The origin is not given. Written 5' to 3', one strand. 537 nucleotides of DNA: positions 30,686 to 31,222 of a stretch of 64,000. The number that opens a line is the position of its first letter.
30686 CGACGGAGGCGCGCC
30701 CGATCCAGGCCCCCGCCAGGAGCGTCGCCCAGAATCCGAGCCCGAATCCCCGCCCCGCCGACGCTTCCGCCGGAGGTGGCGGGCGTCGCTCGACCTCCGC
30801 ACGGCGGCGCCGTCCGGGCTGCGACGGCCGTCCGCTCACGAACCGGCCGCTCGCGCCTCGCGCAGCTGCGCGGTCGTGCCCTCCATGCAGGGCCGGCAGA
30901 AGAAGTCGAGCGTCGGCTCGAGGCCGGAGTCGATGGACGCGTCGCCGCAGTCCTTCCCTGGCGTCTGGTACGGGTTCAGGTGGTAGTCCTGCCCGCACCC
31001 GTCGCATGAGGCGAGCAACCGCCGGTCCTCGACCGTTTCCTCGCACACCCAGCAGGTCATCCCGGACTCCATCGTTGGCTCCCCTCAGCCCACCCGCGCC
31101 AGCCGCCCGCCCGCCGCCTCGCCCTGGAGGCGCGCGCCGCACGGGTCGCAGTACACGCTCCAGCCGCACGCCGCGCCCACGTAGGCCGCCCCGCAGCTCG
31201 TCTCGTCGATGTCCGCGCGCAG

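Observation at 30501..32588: Translationally coupled operon: CCA-adding enzyme, two tandem PHD/RING-like C4HC3 mini zinc fingers, and a small 2-TM protein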

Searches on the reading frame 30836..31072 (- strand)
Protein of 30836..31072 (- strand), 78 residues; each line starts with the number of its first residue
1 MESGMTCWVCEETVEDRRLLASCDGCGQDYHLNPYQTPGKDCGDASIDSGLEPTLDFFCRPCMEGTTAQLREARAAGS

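Call 3: search_protein_families(library=pfam, proteins=[window:30836-31072:-], max_evalue=1)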
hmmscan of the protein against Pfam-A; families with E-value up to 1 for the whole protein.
window:30836-31072:- (78 aa): 4 families
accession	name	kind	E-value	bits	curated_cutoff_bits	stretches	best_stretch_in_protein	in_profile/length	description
PF00628.35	PHD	-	5.6e-05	23.5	24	1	7-62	1-47/47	PHD-finger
PF14446.12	Prok-RING_1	-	0.00035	20.9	29.1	1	4-40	4-40/54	Prokaryotic RING finger family 1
PF07191.17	Zn_ribbon_6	-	0.012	16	25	1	6-64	2-57/67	Double zinc ribbon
PF01155.25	HypA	-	0.6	10.6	28.9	0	13-45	63-95/112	Hydrogenase/urease nickel incorporation, metallochaperone, hypA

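Call 4: search_protein_families(library=ncbifam, proteins=[window:30836-31072:-], max_evalue=1)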
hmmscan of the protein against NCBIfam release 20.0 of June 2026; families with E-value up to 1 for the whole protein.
window:30836-31072:- (78 aa): 0 families

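Call 5: find_homologous_proteins(query=window:30836-31072:-, max_evalue=0.001)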
Query window:30836-31072:- (78 aa): 8 proteins with E <= 0.001 among 8 candidates.
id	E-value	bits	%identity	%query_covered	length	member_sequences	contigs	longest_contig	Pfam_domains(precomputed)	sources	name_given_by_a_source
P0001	6.1e-46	171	100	95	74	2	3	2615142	PF14446.13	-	-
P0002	2.2e-37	144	81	100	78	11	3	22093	PF14446.13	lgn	-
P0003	8.9e-35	136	79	96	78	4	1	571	PF14446.13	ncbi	-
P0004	1.6e-26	110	61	96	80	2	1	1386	PF00628.36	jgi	jgi:hypothetical protein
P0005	2.3e-15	74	59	78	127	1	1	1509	-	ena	-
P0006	2.9e-14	70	58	76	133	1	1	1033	-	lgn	-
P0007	3.6e-12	64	51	86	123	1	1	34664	-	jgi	jgi:predicted nucleic acid-binding Zn-ribbon protein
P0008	4.0e-8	51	46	87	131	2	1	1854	-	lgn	-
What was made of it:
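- One source annotated P0007 as a 'predicted nucleic acid-binding Zn-ribbon protein' (call 5).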

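Call 8: find_encoding_contigs(protein=P0002, flank=6000, max_places=3)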
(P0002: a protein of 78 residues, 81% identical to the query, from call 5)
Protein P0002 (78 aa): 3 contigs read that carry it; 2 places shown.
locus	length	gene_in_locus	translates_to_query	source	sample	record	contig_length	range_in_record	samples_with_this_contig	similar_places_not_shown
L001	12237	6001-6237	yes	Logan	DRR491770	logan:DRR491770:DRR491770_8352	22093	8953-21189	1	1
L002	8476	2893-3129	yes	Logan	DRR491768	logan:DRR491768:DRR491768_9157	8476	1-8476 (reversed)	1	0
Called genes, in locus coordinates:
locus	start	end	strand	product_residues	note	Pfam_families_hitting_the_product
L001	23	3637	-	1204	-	PF02463:SMC_N, PF13175:AAA_15 (weak), PF13304:AAA_21 (faint), PF13476:AAA_23, PF06470:SMC_hinge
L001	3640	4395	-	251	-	PF22935:RM44_endonuclase (weak), PF14622:Ribonucleas_3_3, PF00636:Ribonuclease_3, PF00035:dsrm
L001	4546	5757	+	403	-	PF01743:PolyA_pol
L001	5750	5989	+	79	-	-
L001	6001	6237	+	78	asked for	PF14446:Prok-RING_1 (weak)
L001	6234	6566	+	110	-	-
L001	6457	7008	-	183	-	-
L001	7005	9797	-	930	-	PF00929:RNase_T, PF00270:DEAD (weak), PF13307:Helicase_C_2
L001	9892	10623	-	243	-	PF13263:PHP_C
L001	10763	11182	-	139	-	-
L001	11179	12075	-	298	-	PF00288:GHMP_kinases_N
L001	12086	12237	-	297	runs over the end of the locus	PF00398:RrnaAD, PF01728:FtsJ (weak), PF08241:Methyltransf_11 (weak), PF13649:Methyltransf_25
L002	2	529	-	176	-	?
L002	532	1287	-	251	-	PF22935:RM44_endonuclase (weak), PF14622:Ribonucleas_3_3, PF00636:Ribonuclease_3, PF00035:dsrm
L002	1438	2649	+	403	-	PF01743:PolyA_pol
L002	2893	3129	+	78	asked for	PF14446:Prok-RING_1 (weak)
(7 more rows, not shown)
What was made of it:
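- Closest known: Prokaryotic RING finger family 1. Same: Precomputed annotation tags a few orthologues with PF14446 (calls 5, 8).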

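Call 9: find_encoding_contigs(protein=P0007, flank=6000, max_places=3)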
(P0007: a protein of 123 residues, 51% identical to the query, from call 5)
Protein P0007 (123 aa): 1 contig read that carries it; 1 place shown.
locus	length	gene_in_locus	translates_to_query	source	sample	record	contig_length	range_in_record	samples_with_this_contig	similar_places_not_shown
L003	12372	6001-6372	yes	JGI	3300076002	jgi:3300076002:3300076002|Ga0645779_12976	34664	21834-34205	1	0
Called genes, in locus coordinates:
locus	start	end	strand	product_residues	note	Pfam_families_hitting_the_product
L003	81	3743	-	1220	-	PF02463:SMC_N, PF13175:AAA_15 (faint), PF13304:AAA_21 (weak), PF13476:AAA_23, PF13555:AAA_29 (faint), PF06470:SMC_hinge, PF13304:AAA_21 (weak)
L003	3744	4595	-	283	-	PF14622:Ribonucleas_3_3, PF00636:Ribonuclease_3, PF00035:dsrm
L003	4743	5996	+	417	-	PF01743:PolyA_pol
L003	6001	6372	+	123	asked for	-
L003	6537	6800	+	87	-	-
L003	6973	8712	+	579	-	PF00496:SBP_bac_5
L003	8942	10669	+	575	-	PF00496:SBP_bac_5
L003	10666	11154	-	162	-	PF00583:Acetyltransf_1 (weak)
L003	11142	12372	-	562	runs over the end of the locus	?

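Call 12: find_homologous_proteins(query=A1, max_evalue=0.01)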
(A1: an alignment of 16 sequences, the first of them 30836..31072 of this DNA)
Query A1 (16 sequences) (78 aa, profile of the alignment): 67 proteins with E <= 0.01 among 8000 candidates.
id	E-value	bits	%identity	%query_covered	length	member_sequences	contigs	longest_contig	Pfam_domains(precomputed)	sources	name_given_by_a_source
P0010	2.8e-29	119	32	87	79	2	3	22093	-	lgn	-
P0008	1.9e-28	116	46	87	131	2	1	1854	-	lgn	-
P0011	3.4e-28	115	33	79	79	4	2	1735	-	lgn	-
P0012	5.2e-28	114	35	87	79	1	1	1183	-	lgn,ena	-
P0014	5.7e-28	114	36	73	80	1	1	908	-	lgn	-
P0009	1.0e-27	114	35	96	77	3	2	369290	-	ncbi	ncbi:MAG: hypothetical protein AB7L91_00295 [Dehalococcoidia bacterium]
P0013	2.5e-27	112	30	79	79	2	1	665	-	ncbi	-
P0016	1.8e-26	110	46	36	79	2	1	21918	-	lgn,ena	-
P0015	3.2e-26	109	30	88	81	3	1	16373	-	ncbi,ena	-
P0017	4.7e-26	108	36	73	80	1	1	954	-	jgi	-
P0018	1.2e-25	107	34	81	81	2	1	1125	-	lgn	-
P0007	2.4e-25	106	51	86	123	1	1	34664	-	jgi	jgi:predicted nucleic acid-binding Zn-ribbon protein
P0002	4.1e-25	105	81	100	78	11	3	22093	PF14446.13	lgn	-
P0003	7.7e-25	104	79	96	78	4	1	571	PF14446.13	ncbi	-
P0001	8.5e-25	104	100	95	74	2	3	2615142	PF14446.13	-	-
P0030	2.0e-19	87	40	86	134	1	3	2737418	-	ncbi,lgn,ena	-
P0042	2.5e-16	77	42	81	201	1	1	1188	-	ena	-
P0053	3.1e-14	70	41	68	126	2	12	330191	-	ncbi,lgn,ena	-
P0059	1.6e-13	68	48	77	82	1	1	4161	-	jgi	jgi:hypothetical protein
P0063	1.4e-12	65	31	60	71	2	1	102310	-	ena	-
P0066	8.5e-12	63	37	92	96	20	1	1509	-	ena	-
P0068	1.2e-7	49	39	71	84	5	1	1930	-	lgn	-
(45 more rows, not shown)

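Call 21: find_related_loci(query=A4, collection=genome_contigs, flank=8000)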
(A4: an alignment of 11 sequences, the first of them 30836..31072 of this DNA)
Query A4 (78 aa) in genome_contigs; peptide patterns used: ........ (x = any residue, [..] = any of these).
44 stretches matched a pattern; 18 encode a relative of the query (tblastn E <= 1e-3); 18 distinct loci.
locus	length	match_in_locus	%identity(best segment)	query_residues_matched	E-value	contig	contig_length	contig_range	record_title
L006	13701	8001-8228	89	1-76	2e-44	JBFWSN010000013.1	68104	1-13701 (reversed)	MAG: Dehalococcoidia bacterium isolate CA_2019_TPBF_24 NODE_3106_length_68104_cov_8.075305_TPBF, whole genome shotgun se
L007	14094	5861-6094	85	1-78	2e-43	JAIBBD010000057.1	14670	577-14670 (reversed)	MAG: Dehalococcoidia bacterium isolate SSF39 NODE_83353_length_14670_cov_27.616310, whole genome shotgun sequence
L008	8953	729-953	57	1-76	8e-26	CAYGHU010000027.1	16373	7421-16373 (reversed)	MAG TPA_asm: uncultured Dehalococcoidaceae bacterium isolate ERP113451_co1_196 genome assembly, contig: NODE_4123_length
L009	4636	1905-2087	44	2-63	1e-13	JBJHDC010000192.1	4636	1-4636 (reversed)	MAG: Dehalococcoidia bacterium isolate SF2967_J5348.concoct.109 NODE_19773_length_4636_cov_1.188068, whole genome shotgu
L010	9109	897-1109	44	5-78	2e-13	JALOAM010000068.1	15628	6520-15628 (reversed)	MAG: Dehalococcoidia bacterium isolate SO_2017_LW2 bin 160 scaffold_8255_c1_LW138R_2017, whole genome shotgun sequence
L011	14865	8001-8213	45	5-78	3e-13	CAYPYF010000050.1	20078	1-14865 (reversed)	MAG TPA_asm: uncultured Dehalococcoidaceae bacterium isolate SRP344714_co2_30 genome assembly, contig: NODE_6895_length_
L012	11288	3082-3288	42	6-76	5e-12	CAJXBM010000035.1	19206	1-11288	MAG TPA_asm: uncultured Chloroflexi bacterium isolate ERR598983_bin.7_MetaBAT_v2.12.1_MAG genome assembly, contig: NODE_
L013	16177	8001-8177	49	5-64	3e-11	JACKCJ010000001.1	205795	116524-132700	MAG: Dehalococcoidia bacterium isolate HK-STAS-CHLO-44 HK-STAS-CHLO-44_1, whole genome shotgun sequence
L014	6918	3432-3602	47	6-64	5e-11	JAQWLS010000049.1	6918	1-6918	MAG: Dehalococcoidia bacterium isolate cluster2_bin.132 k141_2331878, whole genome shotgun sequence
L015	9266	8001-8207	40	6-76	1e-10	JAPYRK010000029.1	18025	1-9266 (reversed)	MAG: Dehalococcoidia bacterium isolate PW3.metabat2.132 PW3_4310_length_18025_cov_8.855537, whole genome shotgun sequenc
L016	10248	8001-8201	40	6-74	3e-10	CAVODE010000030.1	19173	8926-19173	MAG: Dehalococcoidia bacterium isolate CBN3_SCM.52 genome assembly, contig: Ga0302137_1000375, whole genome shotgun sequ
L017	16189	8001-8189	37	3-66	4e-10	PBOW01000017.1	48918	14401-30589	MAG: Chloroflexota bacterium isolate RS381 4939, whole genome shotgun sequence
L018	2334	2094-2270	38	7-66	5e-10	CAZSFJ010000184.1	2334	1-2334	MAG TPA_asm: uncultured Dehalococcoidaceae bacterium isolate SRP077602_co4_793 genome assembly, contig: NODE_107513_leng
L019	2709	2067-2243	38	7-66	8e-10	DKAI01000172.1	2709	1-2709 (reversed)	MAG TPA_asm: Deltaproteobacteria bacterium UBA6930 UBA6930_contig_94079, whole genome shotgun sequence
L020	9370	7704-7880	38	7-66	8e-10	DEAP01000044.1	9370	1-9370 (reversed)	MAG TPA_asm: Dehalococcoidia bacterium UBA2979 UBA2979_contig_41893, whole genome shotgun sequence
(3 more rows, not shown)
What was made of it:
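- Tried and rejected: A narrower alignment, A4, worked (call 21).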

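Call 24: predict_structure(alignment_id=A2)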
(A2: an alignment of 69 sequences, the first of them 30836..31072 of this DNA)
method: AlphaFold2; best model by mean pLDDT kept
length: 78 residues; sequences in the alignment: 69
mean_pLDDT: 88.0   pTM: 0.73
mean pLDDT of the five models: 88.0, 87.1, 86.8, 83.1, 82.8
residues with pLDDT >= 90: 41; 70-90: 33; 50-70: 4; < 50: 0
segments of 3 or more residues with pLDDT < 50: none
pLDDT, mean of each block of 10 residues (from residue 1): 80 88 95 82 89 91 94 84
secondary structure, 60 per line:
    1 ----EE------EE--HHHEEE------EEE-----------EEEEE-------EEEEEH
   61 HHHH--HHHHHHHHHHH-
elements in order: E20-22 E29-31 E43-47 E55-59 H60-64 H67-77

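Call 25: search_protein_representatives(alignment_id=A2)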
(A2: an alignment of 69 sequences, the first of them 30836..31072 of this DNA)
Query: 69 sequences, 108 profile positions. Proteins with E-value up to 0.001 (for the whole library): 215; up to 1e-10: 117; up to 1e-30: 0. The best 150 are listed.
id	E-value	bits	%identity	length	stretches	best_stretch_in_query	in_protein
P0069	1.3e-28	115.3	-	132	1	5-106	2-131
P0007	6.6e-28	113.1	-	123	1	5-106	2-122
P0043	2.7e-27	111.1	-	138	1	4-106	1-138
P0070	3.0e-27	111.0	-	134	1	10-104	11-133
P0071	1.2e-26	109.0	-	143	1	8-106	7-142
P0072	4.7e-26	107.1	-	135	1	11-105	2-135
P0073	8.8e-26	106.3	-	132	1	7-105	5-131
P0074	1.9e-25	105.2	-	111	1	4-106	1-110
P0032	2.3e-25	104.9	-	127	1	7-106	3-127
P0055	2.7e-25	104.7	-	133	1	9-106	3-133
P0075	3.0e-25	104.6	-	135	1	10-106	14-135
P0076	5.6e-25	103.7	-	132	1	9-106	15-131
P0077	2.6e-24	101.6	-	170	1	4-80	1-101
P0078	3.0e-24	101.3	-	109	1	9-106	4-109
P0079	4.7e-24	100.7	-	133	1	6-106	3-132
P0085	1.7e-23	98.9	-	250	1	8-103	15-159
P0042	4.5e-22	94.4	-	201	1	9-93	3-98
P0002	1.7e-18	82.8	-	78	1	7-78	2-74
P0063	2.1e-14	69.7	-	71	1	22-75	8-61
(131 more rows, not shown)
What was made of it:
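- There are 215 representative clusters (call 25).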

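Call 28: fold_search(model_id=the predicted structure, library=pdb)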
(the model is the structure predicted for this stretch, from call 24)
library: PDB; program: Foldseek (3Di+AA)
matches with E <= 10: 204; with E <= 0.001: 0
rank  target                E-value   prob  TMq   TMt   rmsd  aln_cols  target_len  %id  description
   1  4q6f_B                1.3e-01  0.84  0.40  0.52   5.3        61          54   24  Crystal structure of human BAZ2A PHD zinc finger in complex with unmodified H3K4 histone peptide (released 2014-05-21)
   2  1zbd_B                2.5e-01  0.87  0.50  0.33   7.0        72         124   17  STRUCTURAL BASIS OF RAB EFFECTOR SPECIFICITY: CRYSTAL STRUCTURE OF THE SMALL G PROTEIN RAB3A COMPLEXED WITH THE EFFECT (released 1999-04-02)
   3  3zvz                  4.0e-01  0.63  0.40  0.53   5.7        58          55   19  PHD finger of human UHRF1 (released 2011-11-30)
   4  2yw8                  4.2e-01  0.87  0.51  0.63   5.0        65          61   17  Crystal structure of human RUN and FYVE domain-containing protein (released 2008-04-22)
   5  7r4x_V                4.8e-01  0.14  0.28  0.27  11.3        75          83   17  Cryo-EM reconstruction of the human 40S ribosomal subunit - Full map (released 2023-02-22)
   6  2a20_MODEL_1_A        5.1e-01  0.82  0.50  0.62   3.2        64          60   19  Solution structure of Rim2 Zinc Finger Domain (released 2005-08-16)
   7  9bh5_AV               5.1e-01  0.16  0.30  0.29  11.6        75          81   12  High-resolution C. elegans 80S ribosome structure - class 1 (released 2024-09-04)
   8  6skf_BY               6.2e-01  0.69  0.39  0.47   4.2        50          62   16  Cryo-EM Structure of T. kodakarensis 70S ribosome (released 2020-07-29)
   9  8gdx                  6.2e-01  0.44  0.41  0.22   4.4        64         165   12  Crystal structure of JADE1 PZP domain (released 2024-03-13)
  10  2pzi_B                6.2e-01  0.10  0.21  0.04  11.0        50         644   28  Crystal Structure of Protein kinase PknG from Mycobacterium tuberculosis in Complex with Tetrahydrobenzothiophene AX20 (released 2007-07-24)
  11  3t6r_B                6.7e-01  0.54  0.39  0.44   5.6        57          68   21  Structure of UHRF1 in complex with unmodified H3 N-terminal tail (released 2011-11-23)
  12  7o7y_Au               7.1e-01  0.11  0.26  0.25  11.2        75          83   17  Rabbit 80S ribosome stalled close to the mutated SARS-CoV-2 slippery site by a pseudoknot (high resolution) (released 2021-06-02)
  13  9qf4_BV               7.6e-01  0.30  0.35  0.43   5.9        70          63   16  Structure of P. furiosus 70S ribosome grown at 95 degC (released 2025-11-05)
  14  6u04                  7.6e-01  0.28  0.35  0.19   5.6        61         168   21  Crystal structure of human BRPF1 PZP bound to histone H3 tail (released 2019-11-27)
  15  8ove_AR               8.6e-01  0.12  0.29  0.26  11.1        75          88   12  CRYO-EM STRUCTURE OF TRYPANOSOMA BRUCEI PROCYCLIC FORM 80S RIBOSOME : TB11CS6H1 snoRNA mutant (released 2023-11-29)
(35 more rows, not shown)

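Call 33: find_encoding_contigs(protein=P0030, flank=5000, max_places=2)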
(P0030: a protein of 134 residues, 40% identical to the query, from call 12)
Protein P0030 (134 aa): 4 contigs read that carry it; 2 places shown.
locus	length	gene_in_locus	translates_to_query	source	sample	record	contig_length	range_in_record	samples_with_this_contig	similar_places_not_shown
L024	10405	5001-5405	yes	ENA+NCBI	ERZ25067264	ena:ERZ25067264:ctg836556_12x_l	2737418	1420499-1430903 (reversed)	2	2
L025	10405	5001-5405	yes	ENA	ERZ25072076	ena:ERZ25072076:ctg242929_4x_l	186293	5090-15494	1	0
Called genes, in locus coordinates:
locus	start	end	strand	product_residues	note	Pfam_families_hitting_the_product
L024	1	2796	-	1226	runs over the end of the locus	PF02463:SMC_N, PF13175:AAA_15 (weak), PF13304:AAA_21 (weak), PF13476:AAA_23, PF06470:SMC_hinge, PF13304:AAA_21 (weak)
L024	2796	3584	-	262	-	PF22935:RM44_endonuclase (weak), PF14622:Ribonucleas_3_3, PF00636:Ribonuclease_3, PF00035:dsrm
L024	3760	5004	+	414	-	PF01743:PolyA_pol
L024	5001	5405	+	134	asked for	-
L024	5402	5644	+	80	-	-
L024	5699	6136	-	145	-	PF00583:Acetyltransf_1 (weak)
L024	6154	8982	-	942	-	PF00929:RNase_T, PF16473:Rv2179c-like (weak), PF00270:DEAD (faint), PF13307:Helicase_C_2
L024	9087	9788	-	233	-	PF02811:PHP (weak), PF13263:PHP_C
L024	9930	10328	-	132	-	-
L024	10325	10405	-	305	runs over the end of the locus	PF00288:GHMP_kinases_N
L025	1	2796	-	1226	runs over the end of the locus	PF02463:SMC_N, PF13175:AAA_15 (weak), PF13304:AAA_21 (weak), PF13476:AAA_23, PF06470:SMC_hinge, PF13304:AAA_21 (weak)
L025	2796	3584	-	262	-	PF22935:RM44_endonuclase (weak), PF14622:Ribonucleas_3_3, PF00636:Ribonuclease_3, PF00035:dsrm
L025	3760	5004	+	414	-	PF01743:PolyA_pol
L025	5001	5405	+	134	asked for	-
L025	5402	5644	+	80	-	-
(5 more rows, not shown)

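Call 34: find_encoding_contigs(protein=P0059, flank=5000, max_places=2)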
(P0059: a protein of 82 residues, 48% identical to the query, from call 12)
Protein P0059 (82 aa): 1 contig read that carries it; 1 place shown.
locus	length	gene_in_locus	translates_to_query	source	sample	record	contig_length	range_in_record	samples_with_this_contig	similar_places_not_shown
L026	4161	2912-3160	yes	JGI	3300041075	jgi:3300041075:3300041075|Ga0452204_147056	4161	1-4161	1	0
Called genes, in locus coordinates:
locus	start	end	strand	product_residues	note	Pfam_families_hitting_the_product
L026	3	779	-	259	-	?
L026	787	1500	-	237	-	PF14622:Ribonucleas_3_3, PF00636:Ribonuclease_3, PF00035:dsrm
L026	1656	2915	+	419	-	PF01743:PolyA_pol, PF12627:PolyA_pol_RNAbd (weak)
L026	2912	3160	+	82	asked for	-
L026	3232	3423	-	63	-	-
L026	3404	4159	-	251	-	?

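Call 35: find_encoding_contigs(protein=P0063, flank=5000, max_places=2)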
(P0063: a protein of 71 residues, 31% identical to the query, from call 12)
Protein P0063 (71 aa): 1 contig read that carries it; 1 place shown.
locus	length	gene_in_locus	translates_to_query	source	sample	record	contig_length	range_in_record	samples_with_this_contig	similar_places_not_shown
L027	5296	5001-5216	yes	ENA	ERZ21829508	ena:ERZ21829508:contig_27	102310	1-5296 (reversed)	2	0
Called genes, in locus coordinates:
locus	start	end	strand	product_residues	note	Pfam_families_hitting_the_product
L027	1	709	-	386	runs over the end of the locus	-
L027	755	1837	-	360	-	PF02770:Acyl-CoA_dh_M, PF00441:Acyl-CoA_dh_1, PF08028:Acyl-CoA_dh_2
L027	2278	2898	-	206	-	PF02826:2-Hacid_dh_C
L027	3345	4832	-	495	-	PF00171:Aldedh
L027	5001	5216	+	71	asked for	-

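Call 36: find_encoding_contigs(protein=P0053, flank=5000, max_places=3)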
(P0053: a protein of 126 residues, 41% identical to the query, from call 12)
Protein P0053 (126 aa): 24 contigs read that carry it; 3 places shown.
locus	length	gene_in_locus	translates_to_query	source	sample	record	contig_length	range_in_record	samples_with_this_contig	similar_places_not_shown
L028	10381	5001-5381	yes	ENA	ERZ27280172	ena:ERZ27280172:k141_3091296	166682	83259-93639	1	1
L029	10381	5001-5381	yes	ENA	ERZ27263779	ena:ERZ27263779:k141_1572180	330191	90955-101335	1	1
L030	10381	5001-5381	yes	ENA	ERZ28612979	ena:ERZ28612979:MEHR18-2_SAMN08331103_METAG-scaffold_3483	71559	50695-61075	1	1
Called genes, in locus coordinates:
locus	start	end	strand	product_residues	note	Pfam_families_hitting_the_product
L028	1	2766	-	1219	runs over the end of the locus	PF02463:SMC_N, PF13175:AAA_15 (weak), PF13304:AAA_21 (weak), PF13476:AAA_23, PF13555:AAA_29 (faint), PF06470:SMC_hinge, PF13304:AAA_21 (weak)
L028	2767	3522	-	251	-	PF14622:Ribonucleas_3_3, PF00636:Ribonuclease_3, PF00035:dsrm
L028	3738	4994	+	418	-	PF01743:PolyA_pol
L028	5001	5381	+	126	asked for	-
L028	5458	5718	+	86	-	-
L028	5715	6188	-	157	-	PF00583:Acetyltransf_1 (weak)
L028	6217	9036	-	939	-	PF00929:RNase_T, PF01612:DNA_pol_A_exo1 (faint), PF00270:DEAD (weak), PF13307:Helicase_C_2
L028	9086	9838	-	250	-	PF02811:PHP (weak), PF13263:PHP_C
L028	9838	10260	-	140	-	-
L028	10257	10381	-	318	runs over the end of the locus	PF00288:GHMP_kinases_N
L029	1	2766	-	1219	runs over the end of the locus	PF02463:SMC_N, PF13175:AAA_15 (weak), PF13304:AAA_21 (weak), PF13476:AAA_23, PF13555:AAA_29 (faint), PF06470:SMC_hinge, PF13304:AAA_21 (weak)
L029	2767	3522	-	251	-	PF14622:Ribonucleas_3_3, PF00636:Ribonuclease_3, PF00035:dsrm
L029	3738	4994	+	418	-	PF01743:PolyA_pol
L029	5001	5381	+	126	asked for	-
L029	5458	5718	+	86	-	-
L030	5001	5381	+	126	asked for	-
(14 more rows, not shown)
